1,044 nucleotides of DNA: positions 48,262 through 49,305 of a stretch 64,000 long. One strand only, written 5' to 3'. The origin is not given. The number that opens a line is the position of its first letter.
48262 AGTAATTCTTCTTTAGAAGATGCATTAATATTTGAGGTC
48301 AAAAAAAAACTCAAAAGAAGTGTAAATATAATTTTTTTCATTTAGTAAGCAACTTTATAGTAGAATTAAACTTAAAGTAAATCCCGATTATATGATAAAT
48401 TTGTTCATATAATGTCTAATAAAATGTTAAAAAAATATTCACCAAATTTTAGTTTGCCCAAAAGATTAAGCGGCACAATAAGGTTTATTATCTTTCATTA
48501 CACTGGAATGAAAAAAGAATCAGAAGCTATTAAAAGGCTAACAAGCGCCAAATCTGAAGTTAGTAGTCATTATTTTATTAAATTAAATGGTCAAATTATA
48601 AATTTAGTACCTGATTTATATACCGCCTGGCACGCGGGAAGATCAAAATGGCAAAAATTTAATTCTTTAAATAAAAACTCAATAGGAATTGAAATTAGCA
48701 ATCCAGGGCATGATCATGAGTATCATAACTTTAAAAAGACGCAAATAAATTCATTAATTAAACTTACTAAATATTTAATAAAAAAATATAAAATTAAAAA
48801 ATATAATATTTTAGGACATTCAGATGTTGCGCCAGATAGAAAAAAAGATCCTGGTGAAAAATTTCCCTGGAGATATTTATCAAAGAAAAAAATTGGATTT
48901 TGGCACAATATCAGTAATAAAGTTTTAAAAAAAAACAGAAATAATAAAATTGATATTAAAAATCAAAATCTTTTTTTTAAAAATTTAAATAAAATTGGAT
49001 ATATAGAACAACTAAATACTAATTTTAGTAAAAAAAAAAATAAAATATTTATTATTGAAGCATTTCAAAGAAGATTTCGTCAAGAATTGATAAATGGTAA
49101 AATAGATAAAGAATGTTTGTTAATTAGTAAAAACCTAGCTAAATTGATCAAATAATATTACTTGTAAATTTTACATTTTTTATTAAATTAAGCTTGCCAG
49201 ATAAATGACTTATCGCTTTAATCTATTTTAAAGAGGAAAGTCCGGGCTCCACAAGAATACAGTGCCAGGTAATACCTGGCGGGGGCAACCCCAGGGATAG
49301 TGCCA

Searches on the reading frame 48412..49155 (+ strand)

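Call 70: search_protein_families(library=pfam, proteins=[window:48412-49155:+])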
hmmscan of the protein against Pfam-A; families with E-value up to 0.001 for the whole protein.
window:48412-49155:+ (247 aa): 1 family
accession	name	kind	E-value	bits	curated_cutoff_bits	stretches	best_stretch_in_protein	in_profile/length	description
PF01510.30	Amidase_2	-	6.7e-33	114.2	26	1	21-149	3-131/131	N-acetylmuramoyl-L-alanine amidase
